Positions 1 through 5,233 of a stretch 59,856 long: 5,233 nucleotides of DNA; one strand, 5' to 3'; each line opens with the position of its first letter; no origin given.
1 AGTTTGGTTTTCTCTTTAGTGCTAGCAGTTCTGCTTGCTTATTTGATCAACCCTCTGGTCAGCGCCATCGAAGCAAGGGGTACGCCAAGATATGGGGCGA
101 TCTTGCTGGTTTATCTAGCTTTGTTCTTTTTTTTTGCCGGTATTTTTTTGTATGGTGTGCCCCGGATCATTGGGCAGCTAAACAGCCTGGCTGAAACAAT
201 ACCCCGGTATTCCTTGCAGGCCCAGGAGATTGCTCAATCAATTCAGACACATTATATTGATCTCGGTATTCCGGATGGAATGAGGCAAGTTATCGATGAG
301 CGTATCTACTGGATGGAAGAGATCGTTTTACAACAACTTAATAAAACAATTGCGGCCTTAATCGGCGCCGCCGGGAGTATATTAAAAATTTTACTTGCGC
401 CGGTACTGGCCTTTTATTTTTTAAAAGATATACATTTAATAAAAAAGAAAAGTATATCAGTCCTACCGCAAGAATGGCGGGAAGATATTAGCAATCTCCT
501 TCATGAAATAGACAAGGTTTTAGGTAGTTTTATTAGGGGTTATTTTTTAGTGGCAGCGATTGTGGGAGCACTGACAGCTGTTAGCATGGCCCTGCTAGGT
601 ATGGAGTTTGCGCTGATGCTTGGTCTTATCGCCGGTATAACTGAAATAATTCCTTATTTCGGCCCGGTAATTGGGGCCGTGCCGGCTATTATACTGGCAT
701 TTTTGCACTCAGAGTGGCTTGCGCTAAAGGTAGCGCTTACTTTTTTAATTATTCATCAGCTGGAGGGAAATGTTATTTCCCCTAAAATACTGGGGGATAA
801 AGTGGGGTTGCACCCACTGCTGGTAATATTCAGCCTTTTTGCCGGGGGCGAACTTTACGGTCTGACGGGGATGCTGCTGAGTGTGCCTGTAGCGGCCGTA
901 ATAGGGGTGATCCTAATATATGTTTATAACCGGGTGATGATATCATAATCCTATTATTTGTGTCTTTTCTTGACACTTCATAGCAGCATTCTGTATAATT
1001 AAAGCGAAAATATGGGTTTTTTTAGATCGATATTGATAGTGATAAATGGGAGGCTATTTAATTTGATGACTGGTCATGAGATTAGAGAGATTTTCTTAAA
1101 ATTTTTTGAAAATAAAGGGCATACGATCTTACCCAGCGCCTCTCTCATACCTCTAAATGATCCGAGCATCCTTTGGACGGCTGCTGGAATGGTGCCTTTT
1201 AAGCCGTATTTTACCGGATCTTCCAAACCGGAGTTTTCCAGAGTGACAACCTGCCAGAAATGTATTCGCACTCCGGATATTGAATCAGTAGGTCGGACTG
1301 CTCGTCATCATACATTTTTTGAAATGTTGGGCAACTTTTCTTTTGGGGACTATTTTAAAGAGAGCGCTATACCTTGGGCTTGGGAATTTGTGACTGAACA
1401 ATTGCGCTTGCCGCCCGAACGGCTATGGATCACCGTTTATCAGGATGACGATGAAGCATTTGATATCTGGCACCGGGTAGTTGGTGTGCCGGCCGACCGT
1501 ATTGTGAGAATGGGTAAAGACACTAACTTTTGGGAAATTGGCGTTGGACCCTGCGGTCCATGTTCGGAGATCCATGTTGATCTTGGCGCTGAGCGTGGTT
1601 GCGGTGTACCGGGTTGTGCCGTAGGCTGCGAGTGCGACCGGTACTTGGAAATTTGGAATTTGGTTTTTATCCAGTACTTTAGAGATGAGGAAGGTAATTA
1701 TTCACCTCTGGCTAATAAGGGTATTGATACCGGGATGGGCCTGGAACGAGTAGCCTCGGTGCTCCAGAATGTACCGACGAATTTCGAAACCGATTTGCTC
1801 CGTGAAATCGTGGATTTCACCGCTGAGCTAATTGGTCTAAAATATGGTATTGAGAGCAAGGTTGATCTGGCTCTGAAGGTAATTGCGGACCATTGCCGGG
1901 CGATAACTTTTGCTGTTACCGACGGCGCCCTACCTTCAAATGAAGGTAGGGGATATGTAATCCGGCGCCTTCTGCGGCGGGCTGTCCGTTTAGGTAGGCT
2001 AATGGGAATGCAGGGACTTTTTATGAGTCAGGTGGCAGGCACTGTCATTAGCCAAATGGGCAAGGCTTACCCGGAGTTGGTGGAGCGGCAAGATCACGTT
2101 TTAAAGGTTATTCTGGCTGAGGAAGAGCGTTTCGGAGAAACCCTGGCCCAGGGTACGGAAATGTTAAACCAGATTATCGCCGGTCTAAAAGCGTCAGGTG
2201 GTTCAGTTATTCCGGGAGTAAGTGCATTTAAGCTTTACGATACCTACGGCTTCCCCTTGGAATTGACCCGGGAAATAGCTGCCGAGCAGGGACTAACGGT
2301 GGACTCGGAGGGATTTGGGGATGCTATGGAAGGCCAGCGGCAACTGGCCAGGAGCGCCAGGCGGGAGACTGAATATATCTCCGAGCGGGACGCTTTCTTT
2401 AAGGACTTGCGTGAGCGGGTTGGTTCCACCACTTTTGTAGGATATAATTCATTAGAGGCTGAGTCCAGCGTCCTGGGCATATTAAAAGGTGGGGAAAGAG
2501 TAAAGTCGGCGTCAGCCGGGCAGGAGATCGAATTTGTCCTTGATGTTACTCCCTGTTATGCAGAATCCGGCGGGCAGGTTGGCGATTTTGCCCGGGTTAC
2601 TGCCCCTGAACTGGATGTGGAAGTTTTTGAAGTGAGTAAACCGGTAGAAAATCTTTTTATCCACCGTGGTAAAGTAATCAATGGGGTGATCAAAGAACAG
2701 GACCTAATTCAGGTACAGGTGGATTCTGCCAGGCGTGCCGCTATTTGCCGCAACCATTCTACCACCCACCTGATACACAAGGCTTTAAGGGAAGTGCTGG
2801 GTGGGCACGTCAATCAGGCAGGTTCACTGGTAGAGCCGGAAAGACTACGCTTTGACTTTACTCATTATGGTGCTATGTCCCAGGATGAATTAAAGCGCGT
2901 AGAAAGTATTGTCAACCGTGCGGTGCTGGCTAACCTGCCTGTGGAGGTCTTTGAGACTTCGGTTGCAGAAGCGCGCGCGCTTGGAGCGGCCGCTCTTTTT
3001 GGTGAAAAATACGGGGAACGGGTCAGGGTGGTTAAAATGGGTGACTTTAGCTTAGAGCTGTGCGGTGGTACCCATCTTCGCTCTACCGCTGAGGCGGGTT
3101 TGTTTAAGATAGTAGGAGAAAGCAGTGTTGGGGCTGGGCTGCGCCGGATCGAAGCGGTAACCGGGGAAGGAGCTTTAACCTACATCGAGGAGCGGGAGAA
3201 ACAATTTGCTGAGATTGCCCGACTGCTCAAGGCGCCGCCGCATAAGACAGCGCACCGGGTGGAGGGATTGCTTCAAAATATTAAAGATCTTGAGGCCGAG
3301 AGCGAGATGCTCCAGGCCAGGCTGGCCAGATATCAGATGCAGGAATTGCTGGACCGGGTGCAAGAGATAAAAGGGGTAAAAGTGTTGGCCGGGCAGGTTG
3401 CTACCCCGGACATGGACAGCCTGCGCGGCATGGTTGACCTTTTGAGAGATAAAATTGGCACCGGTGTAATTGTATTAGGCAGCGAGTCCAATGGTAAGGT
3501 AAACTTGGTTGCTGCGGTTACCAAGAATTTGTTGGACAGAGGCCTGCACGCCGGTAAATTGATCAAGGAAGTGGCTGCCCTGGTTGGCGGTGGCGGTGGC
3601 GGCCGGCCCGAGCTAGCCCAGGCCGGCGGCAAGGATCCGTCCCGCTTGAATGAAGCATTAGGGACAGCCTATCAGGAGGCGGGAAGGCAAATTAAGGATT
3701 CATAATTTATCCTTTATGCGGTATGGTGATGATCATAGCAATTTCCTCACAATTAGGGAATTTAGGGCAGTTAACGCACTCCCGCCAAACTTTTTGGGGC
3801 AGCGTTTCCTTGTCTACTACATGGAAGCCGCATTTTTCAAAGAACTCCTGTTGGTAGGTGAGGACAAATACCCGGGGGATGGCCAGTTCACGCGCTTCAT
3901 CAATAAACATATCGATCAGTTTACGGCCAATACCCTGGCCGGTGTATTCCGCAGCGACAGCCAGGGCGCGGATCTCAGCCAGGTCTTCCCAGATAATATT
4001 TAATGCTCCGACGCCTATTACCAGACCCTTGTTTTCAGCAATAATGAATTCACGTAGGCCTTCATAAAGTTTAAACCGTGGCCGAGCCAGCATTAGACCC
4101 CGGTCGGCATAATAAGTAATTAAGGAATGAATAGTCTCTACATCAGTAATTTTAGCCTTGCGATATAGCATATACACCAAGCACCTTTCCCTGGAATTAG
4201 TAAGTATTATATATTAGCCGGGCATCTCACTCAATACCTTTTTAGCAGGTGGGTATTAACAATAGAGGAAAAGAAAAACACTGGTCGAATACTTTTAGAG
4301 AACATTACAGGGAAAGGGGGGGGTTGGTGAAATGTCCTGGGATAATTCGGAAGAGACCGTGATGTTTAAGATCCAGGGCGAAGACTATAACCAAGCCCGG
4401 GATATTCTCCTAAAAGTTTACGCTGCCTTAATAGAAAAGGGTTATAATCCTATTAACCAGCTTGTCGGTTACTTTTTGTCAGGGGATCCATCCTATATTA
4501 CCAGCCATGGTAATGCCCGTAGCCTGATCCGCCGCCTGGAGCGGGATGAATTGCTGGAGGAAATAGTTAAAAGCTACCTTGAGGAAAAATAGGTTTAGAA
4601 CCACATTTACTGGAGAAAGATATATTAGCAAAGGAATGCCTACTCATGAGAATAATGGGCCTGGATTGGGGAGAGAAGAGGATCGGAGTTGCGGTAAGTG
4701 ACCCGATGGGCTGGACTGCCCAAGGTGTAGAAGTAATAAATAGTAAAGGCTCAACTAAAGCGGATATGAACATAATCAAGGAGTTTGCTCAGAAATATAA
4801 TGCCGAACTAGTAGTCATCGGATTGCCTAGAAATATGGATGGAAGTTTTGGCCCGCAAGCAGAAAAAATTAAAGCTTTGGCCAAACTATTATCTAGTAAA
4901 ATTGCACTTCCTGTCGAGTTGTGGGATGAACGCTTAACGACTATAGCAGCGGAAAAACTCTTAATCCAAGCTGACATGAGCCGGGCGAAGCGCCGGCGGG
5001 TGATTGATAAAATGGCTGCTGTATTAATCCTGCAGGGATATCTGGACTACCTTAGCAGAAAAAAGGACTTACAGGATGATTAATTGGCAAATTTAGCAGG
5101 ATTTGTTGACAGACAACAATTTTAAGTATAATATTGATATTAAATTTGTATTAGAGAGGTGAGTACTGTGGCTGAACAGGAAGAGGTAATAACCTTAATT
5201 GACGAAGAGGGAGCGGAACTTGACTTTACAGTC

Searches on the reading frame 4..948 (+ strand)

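Call 43: search_protein_families(library=ncbifam, proteins=[window:4-948:+], max_evalue=1e-10)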
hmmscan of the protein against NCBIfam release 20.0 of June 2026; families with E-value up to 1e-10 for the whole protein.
window:4-948:+ (314 aa): 3 families
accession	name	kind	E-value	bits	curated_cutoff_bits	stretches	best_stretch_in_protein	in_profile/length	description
NF045801.1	efflux_ABUW_0982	equivalog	1.1e-41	143.1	675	1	2-307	29-343/392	chloramphenicol efflux transporter CxpE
TIGR02872.1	spore_ytvI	equivalog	3.6e-38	131.9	198.15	1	3-297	24-329/341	sporulation integral membrane protein YtvI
NF008930.0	PRK12287.1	subfamily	5.5e-25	88.7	318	1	2-304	34-325/344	AI-2E family transporter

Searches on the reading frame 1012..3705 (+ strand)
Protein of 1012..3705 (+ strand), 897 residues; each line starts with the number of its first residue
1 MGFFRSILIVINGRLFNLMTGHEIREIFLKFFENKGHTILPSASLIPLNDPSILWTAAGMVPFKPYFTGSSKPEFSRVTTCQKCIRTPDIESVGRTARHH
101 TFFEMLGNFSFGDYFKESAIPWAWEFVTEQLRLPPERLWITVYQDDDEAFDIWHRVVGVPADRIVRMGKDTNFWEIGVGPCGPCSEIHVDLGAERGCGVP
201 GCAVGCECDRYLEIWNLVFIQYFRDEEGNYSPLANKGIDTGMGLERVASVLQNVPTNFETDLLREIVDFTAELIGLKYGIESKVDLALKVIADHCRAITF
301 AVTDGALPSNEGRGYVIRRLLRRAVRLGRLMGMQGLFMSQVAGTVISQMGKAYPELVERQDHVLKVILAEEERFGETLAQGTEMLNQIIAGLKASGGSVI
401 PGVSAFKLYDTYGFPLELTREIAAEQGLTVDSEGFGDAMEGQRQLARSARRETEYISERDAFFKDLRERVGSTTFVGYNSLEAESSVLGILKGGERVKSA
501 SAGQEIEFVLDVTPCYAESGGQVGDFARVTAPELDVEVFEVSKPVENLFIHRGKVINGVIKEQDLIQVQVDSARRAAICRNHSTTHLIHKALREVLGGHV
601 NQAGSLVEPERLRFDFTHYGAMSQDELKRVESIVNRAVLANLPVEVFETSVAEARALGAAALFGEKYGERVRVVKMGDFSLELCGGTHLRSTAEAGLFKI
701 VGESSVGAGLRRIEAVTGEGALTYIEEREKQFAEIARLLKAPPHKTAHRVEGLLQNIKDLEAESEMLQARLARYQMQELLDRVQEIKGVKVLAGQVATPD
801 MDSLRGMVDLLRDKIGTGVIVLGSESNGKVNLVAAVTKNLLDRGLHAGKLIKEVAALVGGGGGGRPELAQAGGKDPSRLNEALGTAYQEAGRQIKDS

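Call 43: search_protein_families(library=ncbifam, proteins=[window:1012-3705:+], max_evalue=1e-10)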
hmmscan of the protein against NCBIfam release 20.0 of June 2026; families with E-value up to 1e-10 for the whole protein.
window:1012-3705:+ (897 aa): 4 families
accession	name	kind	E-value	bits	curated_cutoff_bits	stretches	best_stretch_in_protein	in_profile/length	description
TIGR00344.1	alaS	equivalog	5.3e-300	997.6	457.05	1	23-873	1-847/847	alanine--tRNA ligase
NF002436.0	PRK01584.1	equivalog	3.7e-173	577.2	529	2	19-448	1-436/595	alanine--tRNA ligase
TIGR03683.1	A-tRNA_syn_arch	equivalog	2.8e-130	436.1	744.7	2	290-886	330-897/902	alanine--tRNA ligase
NF040865.1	a_tRNA_ed_AlaXM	equivalog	2.9e-24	86.1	300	1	507-714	25-230/234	alanyl-tRNA editing protein AlaXM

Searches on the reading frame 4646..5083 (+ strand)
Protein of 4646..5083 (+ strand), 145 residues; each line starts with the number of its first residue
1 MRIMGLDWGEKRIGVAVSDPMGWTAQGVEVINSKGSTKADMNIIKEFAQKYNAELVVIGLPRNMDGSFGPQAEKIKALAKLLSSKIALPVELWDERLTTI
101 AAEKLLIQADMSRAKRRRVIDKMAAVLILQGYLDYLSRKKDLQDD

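Call 43: search_protein_families(library=ncbifam, proteins=[window:4646-5083:+], max_evalue=1e-10)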
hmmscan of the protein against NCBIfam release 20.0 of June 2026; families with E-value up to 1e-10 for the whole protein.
window:4646-5083:+ (145 aa): 1 family
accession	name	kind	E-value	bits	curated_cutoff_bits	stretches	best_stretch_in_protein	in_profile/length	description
TIGR00250.1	RNAse_H_YqgF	equivalog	7.9e-43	145.6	43.25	1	4-134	1-130/130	Holliday junction resolvase RuvX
